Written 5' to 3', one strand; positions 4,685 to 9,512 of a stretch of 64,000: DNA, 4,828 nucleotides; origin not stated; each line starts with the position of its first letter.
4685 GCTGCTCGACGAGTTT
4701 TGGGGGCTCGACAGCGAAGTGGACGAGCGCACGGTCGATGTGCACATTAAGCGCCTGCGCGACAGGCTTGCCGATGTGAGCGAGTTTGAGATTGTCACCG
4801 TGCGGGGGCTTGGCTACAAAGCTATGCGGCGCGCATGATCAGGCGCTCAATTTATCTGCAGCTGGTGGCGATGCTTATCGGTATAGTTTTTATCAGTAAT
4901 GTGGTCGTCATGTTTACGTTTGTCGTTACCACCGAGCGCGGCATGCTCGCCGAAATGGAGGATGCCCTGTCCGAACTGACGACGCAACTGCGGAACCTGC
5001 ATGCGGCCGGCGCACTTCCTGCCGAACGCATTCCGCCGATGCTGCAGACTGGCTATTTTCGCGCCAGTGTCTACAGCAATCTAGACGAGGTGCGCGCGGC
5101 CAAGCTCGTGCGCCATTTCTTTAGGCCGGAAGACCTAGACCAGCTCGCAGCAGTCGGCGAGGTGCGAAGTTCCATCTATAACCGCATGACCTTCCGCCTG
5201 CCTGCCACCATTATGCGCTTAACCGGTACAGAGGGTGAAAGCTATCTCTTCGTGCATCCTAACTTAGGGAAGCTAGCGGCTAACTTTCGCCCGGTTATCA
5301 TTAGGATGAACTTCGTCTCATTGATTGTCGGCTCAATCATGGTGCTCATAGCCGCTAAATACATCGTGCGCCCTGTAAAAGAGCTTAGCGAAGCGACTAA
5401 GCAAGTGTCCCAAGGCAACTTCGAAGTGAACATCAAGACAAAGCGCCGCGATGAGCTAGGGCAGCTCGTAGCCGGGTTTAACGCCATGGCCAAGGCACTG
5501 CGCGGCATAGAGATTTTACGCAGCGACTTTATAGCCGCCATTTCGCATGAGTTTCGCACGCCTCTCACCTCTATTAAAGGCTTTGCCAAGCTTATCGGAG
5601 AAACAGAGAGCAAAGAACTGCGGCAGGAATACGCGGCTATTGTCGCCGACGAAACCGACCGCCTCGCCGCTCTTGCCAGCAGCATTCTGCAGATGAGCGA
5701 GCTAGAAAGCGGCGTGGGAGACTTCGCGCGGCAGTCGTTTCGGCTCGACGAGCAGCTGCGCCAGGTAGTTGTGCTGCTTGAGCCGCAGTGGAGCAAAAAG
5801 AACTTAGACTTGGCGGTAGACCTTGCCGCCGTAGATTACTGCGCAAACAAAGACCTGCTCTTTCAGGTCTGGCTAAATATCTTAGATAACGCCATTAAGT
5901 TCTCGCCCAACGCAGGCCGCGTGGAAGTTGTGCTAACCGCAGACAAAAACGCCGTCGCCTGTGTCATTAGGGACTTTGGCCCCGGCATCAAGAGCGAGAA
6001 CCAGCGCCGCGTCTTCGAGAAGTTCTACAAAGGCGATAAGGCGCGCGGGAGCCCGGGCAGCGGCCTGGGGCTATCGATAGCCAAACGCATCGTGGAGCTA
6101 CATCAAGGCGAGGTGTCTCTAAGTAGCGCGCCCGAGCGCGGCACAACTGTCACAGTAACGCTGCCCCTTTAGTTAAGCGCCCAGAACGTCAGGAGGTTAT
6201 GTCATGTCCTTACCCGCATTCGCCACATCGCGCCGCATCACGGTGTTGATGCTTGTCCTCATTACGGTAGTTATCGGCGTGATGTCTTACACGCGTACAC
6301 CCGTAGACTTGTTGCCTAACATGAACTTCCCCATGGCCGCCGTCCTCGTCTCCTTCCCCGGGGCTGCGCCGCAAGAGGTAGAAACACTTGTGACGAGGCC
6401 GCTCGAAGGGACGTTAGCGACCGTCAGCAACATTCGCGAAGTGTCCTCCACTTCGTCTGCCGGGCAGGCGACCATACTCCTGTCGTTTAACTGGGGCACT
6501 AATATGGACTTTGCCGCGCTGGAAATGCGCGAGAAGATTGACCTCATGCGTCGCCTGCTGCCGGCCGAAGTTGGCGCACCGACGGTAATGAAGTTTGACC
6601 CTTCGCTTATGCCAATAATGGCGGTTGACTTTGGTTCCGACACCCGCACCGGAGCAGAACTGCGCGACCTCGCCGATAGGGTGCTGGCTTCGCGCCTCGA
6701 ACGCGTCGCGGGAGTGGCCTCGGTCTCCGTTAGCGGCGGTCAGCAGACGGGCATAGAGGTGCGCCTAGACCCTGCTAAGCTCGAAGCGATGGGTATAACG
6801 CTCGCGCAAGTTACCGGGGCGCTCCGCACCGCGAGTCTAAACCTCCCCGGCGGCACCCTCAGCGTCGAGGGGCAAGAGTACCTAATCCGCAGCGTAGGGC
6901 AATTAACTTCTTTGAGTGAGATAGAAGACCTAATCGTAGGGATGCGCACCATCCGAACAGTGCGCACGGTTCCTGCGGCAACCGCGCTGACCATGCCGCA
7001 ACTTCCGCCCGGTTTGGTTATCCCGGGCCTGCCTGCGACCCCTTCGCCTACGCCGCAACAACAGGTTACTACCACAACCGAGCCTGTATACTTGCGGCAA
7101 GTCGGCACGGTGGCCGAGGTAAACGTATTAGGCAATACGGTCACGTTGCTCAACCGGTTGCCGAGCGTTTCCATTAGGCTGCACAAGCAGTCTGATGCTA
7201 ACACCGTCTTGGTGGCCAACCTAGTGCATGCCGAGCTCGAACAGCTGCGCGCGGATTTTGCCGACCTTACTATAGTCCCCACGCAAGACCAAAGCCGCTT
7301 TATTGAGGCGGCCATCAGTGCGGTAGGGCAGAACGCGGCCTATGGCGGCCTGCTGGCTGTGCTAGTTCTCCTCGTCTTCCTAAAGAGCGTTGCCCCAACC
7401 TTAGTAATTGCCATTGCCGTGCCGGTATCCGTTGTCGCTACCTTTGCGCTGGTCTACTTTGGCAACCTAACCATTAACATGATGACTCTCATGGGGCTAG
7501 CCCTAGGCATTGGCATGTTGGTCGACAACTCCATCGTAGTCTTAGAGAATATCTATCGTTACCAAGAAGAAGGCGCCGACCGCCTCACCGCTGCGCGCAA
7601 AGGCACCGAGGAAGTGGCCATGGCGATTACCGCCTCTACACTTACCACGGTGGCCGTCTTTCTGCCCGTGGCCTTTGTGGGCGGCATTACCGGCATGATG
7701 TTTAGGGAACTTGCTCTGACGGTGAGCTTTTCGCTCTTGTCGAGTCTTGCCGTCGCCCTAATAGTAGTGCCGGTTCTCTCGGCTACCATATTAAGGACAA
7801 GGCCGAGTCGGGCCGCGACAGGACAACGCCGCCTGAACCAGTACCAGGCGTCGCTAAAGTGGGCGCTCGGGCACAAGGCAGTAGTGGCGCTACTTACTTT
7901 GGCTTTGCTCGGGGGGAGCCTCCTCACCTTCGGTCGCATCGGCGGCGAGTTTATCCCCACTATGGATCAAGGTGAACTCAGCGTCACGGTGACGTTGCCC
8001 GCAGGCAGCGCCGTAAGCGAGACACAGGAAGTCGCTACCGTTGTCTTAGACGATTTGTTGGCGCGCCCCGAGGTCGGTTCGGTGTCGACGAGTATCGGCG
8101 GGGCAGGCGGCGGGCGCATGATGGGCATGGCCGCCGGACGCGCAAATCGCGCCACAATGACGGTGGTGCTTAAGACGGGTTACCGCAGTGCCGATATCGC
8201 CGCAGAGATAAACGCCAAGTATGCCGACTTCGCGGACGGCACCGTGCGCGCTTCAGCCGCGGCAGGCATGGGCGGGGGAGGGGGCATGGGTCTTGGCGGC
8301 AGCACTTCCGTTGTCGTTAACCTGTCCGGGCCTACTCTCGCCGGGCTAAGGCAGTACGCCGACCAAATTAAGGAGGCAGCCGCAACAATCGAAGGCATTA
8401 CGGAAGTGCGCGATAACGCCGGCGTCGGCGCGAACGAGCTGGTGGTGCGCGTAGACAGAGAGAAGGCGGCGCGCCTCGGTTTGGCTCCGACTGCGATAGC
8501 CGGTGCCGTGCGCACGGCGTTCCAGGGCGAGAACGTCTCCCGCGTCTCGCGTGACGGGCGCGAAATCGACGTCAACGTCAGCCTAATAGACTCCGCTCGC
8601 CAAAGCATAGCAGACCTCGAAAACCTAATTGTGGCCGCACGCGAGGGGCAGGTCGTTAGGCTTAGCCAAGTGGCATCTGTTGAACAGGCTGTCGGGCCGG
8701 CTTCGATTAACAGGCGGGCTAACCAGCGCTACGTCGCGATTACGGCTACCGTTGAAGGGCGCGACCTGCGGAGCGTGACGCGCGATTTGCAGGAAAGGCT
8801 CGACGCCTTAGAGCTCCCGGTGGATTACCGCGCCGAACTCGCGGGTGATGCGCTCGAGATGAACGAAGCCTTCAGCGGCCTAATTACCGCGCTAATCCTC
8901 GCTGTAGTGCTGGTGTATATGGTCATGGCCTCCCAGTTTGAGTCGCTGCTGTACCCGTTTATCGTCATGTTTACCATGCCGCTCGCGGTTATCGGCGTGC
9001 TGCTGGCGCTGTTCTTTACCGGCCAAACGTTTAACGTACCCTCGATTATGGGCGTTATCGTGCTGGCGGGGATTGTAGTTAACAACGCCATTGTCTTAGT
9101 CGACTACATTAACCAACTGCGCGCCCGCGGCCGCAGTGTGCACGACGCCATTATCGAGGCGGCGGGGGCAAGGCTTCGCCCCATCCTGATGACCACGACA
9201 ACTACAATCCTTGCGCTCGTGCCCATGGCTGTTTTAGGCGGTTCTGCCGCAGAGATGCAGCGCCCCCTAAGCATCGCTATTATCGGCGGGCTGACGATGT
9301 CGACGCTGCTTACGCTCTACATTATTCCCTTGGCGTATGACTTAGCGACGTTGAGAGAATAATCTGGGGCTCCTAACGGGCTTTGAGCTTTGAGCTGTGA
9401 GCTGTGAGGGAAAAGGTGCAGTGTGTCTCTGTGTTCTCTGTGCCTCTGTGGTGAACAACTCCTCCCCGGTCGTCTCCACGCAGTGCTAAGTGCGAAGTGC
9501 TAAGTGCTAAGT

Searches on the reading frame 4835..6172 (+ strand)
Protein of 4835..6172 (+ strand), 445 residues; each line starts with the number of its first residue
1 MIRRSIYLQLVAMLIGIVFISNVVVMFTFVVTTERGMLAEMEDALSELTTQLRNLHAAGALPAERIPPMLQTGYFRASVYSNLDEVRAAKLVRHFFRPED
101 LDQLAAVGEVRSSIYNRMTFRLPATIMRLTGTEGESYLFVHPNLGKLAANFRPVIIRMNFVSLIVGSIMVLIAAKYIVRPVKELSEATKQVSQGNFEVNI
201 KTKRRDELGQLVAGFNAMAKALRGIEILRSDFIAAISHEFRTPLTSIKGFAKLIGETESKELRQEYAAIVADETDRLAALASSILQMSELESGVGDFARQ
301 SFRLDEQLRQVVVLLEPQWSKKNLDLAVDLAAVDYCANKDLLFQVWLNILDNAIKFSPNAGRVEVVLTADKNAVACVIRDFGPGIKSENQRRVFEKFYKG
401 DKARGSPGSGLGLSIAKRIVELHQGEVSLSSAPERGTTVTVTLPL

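Call 81: search_protein_families(library=pfam, proteins=[window:4835-6172:+], max_evalue=0.00001)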
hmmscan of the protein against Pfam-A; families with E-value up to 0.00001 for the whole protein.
window:4835-6172:+ (445 aa): 3 families
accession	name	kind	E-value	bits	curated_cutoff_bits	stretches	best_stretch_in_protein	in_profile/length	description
PF02518.31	HATPase_c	-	2.2e-30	105.8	26.4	1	339-445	3-109/111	Histidine kinase-, DNA gyrase B-, and HSP90-like ATPase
PF00512.31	HisKA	-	3.7e-17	62.6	26.9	1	229-293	2-66/66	His Kinase A (phospho-acceptor) domain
PF00672.30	HAMP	-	2.2e-16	60.4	25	1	174-223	3-52/53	HAMP domain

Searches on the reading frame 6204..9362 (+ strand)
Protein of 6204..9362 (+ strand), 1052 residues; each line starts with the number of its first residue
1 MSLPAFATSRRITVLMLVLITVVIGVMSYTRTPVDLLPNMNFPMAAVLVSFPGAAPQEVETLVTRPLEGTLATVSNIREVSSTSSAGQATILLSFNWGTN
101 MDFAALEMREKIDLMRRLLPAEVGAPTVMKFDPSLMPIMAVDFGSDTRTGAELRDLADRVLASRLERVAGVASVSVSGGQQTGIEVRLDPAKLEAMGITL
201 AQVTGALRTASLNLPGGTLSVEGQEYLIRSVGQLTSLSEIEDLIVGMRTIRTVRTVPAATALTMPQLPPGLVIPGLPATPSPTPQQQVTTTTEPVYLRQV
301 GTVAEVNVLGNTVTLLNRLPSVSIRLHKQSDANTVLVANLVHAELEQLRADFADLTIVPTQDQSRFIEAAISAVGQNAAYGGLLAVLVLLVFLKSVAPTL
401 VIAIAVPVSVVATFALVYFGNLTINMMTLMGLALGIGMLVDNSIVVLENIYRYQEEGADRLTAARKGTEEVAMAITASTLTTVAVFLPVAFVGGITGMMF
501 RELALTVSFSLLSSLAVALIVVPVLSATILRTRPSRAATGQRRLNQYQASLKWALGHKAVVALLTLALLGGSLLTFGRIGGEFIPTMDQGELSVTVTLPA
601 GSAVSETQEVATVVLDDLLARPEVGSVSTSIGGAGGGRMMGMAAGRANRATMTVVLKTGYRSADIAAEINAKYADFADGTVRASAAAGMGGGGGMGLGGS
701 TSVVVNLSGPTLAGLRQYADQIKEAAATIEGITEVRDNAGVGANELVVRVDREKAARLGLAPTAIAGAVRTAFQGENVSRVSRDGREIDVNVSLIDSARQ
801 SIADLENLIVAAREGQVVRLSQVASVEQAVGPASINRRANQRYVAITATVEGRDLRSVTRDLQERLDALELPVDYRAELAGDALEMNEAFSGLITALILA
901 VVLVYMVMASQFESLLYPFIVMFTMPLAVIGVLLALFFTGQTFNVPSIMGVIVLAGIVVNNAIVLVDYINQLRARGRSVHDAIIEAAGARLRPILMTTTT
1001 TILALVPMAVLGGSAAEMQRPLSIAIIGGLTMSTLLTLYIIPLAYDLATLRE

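Call 81: search_protein_families(library=pfam, proteins=[window:6204-9362:+], max_evalue=0.00001)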
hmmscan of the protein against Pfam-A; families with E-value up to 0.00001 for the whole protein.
window:6204-9362:+ (1052 aa): 2 families
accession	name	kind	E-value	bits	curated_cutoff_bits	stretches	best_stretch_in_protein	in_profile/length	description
PF00873.25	ACR_tran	-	5.8e-245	816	28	2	290-1047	248-1019/1021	AcrB/AcrD/AcrF family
PF03176.21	MMPL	-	5.3e-06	26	20.5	0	382-540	153-316/333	MMPL family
